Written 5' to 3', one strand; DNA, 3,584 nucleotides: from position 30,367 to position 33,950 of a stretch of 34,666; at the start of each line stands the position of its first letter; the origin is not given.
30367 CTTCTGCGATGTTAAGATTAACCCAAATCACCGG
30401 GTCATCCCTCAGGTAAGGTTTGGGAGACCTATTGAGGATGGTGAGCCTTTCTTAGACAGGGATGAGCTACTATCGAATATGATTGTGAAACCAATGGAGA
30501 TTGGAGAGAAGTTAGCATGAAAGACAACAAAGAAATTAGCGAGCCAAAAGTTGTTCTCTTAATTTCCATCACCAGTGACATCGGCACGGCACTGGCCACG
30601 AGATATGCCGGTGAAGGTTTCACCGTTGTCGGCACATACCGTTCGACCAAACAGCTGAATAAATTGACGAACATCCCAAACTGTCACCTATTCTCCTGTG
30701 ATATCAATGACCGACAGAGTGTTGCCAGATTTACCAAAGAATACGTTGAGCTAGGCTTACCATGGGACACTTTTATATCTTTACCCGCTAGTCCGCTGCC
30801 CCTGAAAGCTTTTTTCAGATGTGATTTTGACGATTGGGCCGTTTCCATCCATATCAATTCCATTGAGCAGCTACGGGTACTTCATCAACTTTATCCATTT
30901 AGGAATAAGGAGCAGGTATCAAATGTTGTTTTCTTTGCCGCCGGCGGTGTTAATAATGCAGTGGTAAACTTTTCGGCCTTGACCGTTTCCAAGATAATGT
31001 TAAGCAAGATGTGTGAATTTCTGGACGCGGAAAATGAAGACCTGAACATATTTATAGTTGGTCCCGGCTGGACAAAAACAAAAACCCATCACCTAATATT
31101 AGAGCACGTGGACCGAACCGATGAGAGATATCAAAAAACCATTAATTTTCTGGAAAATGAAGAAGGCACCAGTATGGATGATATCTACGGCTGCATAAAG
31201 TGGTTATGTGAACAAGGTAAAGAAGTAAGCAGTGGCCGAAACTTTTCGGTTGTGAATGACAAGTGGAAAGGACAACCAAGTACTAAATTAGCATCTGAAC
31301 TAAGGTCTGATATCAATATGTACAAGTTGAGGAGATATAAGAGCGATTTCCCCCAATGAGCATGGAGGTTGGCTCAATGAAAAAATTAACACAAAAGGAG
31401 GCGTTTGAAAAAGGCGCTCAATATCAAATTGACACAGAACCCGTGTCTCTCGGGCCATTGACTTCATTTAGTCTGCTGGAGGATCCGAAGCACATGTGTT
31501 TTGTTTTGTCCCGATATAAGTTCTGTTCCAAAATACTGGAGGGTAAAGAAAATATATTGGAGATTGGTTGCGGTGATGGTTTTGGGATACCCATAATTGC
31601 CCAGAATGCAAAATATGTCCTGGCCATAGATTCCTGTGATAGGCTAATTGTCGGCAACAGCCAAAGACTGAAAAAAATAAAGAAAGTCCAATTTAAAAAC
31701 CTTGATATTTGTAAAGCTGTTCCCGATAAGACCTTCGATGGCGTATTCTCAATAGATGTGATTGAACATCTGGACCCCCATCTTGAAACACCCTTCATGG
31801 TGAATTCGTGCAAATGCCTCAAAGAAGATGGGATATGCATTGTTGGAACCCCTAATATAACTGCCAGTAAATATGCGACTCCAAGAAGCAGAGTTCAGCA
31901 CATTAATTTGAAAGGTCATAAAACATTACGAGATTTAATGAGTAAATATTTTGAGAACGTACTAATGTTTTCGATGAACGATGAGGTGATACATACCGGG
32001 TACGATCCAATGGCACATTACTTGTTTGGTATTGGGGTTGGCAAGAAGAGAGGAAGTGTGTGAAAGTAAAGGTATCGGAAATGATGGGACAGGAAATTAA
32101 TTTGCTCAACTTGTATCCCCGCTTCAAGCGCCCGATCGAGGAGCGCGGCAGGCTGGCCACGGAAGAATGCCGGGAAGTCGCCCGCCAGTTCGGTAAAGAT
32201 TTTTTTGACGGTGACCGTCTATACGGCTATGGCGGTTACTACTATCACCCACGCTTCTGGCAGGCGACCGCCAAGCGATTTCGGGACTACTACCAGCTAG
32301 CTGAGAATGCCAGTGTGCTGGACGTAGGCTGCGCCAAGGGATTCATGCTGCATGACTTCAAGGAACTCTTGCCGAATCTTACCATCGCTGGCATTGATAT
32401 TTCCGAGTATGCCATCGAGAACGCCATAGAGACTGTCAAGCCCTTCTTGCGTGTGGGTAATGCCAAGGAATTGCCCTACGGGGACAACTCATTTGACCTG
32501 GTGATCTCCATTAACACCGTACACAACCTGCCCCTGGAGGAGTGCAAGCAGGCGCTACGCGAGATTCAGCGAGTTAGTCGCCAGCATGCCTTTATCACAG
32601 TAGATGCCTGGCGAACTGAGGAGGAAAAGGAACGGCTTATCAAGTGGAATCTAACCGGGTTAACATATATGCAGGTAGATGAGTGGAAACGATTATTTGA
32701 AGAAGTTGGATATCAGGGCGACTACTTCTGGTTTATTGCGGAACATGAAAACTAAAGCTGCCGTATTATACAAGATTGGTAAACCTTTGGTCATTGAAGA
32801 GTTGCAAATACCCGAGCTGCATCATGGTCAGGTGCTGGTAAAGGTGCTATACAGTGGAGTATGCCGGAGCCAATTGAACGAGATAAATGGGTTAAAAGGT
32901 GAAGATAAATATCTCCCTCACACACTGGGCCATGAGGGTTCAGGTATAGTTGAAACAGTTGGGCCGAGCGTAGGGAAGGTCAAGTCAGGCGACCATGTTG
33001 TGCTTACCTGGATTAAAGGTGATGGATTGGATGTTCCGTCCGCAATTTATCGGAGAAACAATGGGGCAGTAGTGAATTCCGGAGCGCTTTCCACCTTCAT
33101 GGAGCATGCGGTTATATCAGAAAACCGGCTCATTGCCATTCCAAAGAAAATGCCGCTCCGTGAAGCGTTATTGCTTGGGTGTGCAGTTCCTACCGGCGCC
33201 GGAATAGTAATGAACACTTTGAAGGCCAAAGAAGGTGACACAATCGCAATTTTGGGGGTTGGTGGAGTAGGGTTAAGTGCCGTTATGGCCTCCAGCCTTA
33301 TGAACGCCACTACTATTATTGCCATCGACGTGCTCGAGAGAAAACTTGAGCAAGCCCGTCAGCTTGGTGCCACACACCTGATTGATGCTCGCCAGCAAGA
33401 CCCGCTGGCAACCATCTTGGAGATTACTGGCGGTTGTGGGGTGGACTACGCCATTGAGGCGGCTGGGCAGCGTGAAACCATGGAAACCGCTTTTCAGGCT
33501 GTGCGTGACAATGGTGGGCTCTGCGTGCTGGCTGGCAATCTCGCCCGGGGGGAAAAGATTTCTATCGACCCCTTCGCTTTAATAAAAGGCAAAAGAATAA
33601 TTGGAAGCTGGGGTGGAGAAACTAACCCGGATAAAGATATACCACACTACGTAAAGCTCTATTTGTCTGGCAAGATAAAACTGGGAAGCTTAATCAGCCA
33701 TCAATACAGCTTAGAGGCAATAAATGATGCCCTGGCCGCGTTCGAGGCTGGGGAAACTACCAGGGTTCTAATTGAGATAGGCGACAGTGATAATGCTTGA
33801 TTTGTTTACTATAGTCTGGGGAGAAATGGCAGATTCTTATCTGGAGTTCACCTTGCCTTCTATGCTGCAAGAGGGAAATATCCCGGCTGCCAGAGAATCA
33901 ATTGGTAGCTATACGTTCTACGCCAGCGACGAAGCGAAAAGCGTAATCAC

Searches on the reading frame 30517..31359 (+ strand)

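Call 19: search_protein_families(library=phrogs, max_evalue=0.001, proteins=[window:30517-31359:+])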
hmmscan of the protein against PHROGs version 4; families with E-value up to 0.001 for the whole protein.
window:30517-31359:+ (280 aa): 1 family
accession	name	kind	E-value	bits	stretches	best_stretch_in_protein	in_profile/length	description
phrog_3142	-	moron, auxiliary metabolic gene and host takeover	5e-14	52.6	1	11-247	288-520/596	FabG-like 3-oxoacyl-(acyl-carrier-protein) reductase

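Call 20: search_protein_families(library=pfam, max_evalue=0.001, proteins=[window:30517-31359:+])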
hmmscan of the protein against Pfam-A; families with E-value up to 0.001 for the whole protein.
window:30517-31359:+ (280 aa): 2 families
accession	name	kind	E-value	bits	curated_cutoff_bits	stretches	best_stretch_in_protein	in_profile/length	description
PF13561.12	adh_short_C2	-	1.9e-13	51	27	1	20-245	6-231/236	Enoyl-(Acyl carrier protein) reductase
PF00106.31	adh_short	-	1.6e-10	41.2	26.6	1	11-192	1-188/195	short chain dehydrogenase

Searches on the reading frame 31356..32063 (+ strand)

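Call 19: search_protein_families(library=phrogs, max_evalue=0.001, proteins=[window:31356-32063:+])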
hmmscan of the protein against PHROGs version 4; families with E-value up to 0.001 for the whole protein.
window:31356-32063:+ (235 aa): 3 families
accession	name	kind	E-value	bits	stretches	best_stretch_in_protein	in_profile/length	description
phrog_22502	-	other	4.8e-09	37.3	1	65-170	73-180/276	methyltransferase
phrog_4752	-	other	8.4e-06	26.2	1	54-167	42-162/241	tRNA methyltransferase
phrog_14544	-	unknown function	5.1e-05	23.3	1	66-159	125-220/323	-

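Call 20: search_protein_families(library=pfam, max_evalue=0.001, proteins=[window:31356-32063:+])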
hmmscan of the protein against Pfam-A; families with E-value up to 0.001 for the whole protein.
window:31356-32063:+ (235 aa): 7 families
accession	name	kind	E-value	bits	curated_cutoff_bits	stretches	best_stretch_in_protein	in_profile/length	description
PF13489.12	Methyltransf_23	-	7.1e-12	45.8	27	1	52-198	11-157/164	Methyltransferase domain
PF08241.18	Methyltransf_11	-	9.8e-12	45.8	21.2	1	68-163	1-95/95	Methyltransferase domain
PF13649.12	Methyltransf_25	-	2.5e-09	38.2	27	1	67-159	1-97/97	Methyltransferase domain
PF08242.18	Methyltransf_12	-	1.3e-08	35.9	30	1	68-160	1-97/98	Methyltransferase domain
PF13847.12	Methyltransf_31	-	2.5e-08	34.2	27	1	63-171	3-114/145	Methyltransferase domain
PF08003.17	Methyltransf_9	-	8.6e-06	25.4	23.8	1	65-169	117-223/315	Protein of unknown function (DUF1698)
PF02353.26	CMAS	-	0.00077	19.3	27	0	62-170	61-171/273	Mycolic acid cyclopropane synthetase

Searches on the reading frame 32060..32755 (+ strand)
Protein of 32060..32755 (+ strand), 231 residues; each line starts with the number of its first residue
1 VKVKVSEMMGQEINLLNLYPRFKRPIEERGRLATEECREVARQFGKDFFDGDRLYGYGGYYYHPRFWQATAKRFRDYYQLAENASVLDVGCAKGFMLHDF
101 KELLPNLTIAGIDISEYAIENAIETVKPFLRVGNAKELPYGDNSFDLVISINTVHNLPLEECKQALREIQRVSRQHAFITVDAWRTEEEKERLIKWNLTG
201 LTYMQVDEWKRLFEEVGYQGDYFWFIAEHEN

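Call 58: search_protein_families(library=pfam, max_evalue=0.05, proteins=[window:32060-32755:+])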
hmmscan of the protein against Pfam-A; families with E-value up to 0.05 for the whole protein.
window:32060-32755:+ (231 aa): 9 families
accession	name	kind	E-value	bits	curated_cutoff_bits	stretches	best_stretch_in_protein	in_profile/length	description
PF13847.12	Methyltransf_31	-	3e-19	69.6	27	1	82-217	3-145/145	Methyltransferase domain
PF08241.18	Methyltransf_11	-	3.2e-17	63.4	21.2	1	87-177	1-91/95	Methyltransferase domain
PF13649.12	Methyltransf_25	-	4.2e-17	63.1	27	1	86-174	1-94/97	Methyltransferase domain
PF08242.18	Methyltransf_12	-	5.6e-12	46.7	30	1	87-174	1-93/98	Methyltransferase domain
PF13489.12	Methyltransf_23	-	8.4e-11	42.3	27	1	65-219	7-160/164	Methyltransferase domain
PF01209.24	Ubie_methyltran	-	0.00016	21.6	20.1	1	76-174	41-144/233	ubiE/COQ5 methyltransferase family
PF07021.18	MetW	-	0.00055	20.1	21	1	83-176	14-105/193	Methionine biosynthesis protein MetW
PF05175.20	MTS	-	0.0027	17.8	23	1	82-127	31-76/170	Methyltransferase small domain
PF02390.23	Methyltransf_4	-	0.029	14.3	24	1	84-127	3-46/173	Putative methyltransferase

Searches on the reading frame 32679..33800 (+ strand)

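Call 19: search_protein_families(library=phrogs, max_evalue=0.001, proteins=[window:32679-33800:+])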
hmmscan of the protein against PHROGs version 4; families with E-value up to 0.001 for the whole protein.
window:32679-33800:+ (373 aa): 1 family
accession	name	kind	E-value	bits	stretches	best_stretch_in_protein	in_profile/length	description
phrog_2640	-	other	5.5e-81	273.1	1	26-366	2-343/345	zinc containing alcohol dehydrogenase superfamily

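Call 20: search_protein_families(library=pfam, max_evalue=0.001, proteins=[window:32679-33800:+])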
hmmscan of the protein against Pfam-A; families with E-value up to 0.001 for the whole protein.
window:32679-33800:+ (373 aa): 4 families
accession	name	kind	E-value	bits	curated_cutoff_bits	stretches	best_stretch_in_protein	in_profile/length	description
PF00107.32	ADH_zinc_N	-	1.3e-26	93.5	31.8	1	196-326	1-125/129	Zinc-binding dehydrogenase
PF08240.17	ADH_N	-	9.3e-16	58.4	23.5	1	49-156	2-104/104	Alcohol dehydrogenase GroES-like domain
PF13602.12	ADH_zinc_N_2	-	1.3e-08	36.3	27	1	229-361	1-129/134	Zinc-binding dehydrogenase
PF16912.11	Glu_dehyd_C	-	1.6e-05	24.9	34.9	1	187-300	32-143/211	Glucose dehydrogenase C-terminus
